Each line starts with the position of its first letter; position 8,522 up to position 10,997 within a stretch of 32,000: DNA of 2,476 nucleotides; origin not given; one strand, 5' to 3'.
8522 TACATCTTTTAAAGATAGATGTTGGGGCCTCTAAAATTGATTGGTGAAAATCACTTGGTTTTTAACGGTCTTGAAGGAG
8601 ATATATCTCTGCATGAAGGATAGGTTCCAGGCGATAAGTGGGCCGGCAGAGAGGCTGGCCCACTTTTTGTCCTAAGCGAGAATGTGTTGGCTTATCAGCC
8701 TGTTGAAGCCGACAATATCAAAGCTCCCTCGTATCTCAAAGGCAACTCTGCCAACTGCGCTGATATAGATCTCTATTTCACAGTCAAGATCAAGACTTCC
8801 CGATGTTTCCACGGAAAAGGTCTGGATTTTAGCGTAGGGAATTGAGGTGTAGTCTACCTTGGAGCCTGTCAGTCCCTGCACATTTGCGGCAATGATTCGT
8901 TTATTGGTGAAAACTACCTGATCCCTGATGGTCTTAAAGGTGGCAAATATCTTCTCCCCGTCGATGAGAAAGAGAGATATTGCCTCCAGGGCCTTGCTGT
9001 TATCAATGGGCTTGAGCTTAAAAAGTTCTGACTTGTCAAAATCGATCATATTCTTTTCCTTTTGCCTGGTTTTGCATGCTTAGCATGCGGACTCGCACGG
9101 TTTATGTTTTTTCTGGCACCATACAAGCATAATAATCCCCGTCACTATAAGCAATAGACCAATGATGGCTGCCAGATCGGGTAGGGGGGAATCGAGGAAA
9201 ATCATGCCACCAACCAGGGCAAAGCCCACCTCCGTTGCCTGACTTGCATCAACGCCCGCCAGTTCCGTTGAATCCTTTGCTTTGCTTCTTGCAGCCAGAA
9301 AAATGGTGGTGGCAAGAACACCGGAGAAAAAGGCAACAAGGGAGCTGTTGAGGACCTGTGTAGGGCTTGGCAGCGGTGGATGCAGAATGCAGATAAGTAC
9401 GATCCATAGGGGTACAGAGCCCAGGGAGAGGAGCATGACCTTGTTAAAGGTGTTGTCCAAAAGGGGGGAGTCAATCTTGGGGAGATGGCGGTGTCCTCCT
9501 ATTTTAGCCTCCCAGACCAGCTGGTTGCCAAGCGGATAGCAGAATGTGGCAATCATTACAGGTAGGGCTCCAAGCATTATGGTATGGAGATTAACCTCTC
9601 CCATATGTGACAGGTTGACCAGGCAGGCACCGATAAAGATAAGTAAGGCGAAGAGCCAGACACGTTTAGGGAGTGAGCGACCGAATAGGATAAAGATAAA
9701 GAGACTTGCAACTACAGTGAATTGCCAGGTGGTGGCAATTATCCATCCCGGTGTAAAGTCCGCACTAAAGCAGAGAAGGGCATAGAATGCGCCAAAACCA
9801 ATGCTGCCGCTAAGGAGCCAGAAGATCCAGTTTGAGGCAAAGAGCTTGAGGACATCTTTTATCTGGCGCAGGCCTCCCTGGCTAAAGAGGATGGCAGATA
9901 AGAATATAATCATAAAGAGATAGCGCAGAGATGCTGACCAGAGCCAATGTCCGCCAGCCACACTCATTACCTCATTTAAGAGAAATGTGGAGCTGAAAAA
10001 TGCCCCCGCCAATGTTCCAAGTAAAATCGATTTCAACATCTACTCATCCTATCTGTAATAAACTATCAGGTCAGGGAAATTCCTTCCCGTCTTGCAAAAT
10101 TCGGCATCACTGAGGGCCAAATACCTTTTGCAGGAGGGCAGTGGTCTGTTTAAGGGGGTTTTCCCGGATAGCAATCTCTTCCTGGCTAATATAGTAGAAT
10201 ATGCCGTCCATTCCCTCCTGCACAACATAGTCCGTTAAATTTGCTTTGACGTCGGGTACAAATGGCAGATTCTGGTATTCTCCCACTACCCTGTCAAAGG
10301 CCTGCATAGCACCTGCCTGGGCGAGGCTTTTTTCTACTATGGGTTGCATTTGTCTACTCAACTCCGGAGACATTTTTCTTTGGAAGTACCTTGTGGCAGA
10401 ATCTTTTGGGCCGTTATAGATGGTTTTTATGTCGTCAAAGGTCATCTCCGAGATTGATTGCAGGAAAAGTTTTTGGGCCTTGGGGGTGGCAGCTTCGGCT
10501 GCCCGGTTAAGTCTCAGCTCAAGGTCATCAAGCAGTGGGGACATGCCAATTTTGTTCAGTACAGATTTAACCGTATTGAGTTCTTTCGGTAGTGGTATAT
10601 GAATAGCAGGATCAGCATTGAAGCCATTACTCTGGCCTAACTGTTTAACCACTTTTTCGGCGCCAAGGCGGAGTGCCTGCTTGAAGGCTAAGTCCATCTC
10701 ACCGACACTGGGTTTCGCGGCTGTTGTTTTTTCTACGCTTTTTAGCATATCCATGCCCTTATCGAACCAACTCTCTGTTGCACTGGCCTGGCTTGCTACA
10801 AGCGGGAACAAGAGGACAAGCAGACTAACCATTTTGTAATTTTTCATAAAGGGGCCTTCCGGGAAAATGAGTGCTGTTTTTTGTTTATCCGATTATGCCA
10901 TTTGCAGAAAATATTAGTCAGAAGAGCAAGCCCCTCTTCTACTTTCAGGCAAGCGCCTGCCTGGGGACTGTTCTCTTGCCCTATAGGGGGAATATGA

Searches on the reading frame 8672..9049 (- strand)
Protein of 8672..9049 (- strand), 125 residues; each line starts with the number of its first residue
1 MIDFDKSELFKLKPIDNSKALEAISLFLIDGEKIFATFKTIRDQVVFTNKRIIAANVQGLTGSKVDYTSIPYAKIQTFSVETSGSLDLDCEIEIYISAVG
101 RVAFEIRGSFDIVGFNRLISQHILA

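Call 10: search_protein_families(library=ncbifam, proteins=[window:8672-9049:-], max_evalue=0.00001)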
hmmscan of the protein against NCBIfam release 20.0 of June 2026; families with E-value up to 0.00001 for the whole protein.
window:8672-9049:- (125 aa): 0 families

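Call 60: search_protein_families(library=pfam, proteins=[window:8672-9049:-], max_evalue=0.001)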
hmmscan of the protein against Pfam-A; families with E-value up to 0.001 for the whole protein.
window:8672-9049:- (125 aa): 2 families
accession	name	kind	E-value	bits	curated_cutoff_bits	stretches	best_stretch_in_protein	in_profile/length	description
PF08000.17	bPH_1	-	6.6e-40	136.3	27.7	1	5-123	3-122/122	Bacterial PH domain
PF14470.12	bPH_3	-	6.5e-06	27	23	1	31-95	4-70/95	Bacterial PH domain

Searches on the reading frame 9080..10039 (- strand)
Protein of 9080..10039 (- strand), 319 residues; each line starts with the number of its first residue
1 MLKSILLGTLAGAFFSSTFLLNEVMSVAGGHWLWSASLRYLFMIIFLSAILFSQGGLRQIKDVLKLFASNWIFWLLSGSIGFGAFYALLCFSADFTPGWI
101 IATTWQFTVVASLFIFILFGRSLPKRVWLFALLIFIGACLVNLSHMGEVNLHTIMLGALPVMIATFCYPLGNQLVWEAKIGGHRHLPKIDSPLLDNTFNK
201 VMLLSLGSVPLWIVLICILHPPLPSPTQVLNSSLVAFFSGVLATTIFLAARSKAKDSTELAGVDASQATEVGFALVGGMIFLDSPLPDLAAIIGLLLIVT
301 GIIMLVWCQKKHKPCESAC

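Call 10: search_protein_families(library=ncbifam, proteins=[window:9080-10039:-], max_evalue=0.00001)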
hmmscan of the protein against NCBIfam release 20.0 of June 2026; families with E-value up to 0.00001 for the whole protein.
window:9080-10039:- (319 aa): 0 families

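Call 60: search_protein_families(library=pfam, proteins=[window:9080-10039:-], max_evalue=0.001)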
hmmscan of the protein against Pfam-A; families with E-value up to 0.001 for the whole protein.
window:9080-10039:- (319 aa): 2 families
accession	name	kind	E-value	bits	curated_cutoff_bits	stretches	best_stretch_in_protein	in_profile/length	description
PF13536.12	EmrE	-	4.1e-93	312.1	25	1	39-304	1-262/263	Putative multidrug resistance efflux transporter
PF00892.27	EamA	-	2.2e-06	28.4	28.2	1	3-142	2-134/135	EamA-like transporter family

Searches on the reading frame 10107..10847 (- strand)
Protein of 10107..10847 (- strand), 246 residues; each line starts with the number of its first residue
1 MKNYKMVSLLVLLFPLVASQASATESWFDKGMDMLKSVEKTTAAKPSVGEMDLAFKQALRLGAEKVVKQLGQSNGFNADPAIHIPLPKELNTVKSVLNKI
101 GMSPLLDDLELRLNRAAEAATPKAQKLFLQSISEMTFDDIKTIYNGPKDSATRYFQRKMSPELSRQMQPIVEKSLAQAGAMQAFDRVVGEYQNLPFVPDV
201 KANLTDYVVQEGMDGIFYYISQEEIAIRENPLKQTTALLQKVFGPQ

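Call 10: search_protein_families(library=ncbifam, proteins=[window:10107-10847:-], max_evalue=0.00001)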
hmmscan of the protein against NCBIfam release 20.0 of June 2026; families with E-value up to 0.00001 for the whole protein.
window:10107-10847:- (246 aa): 0 families

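Call 60: search_protein_families(library=pfam, proteins=[window:10107-10847:-], max_evalue=0.001)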
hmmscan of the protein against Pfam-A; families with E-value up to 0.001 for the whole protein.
window:10107-10847:- (246 aa): 1 family
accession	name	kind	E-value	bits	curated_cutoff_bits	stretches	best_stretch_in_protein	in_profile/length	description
PF13852.11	DUF4197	-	2.7e-71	239.8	24.9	1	49-244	5-199/199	Protein of unknown function (DUF4197)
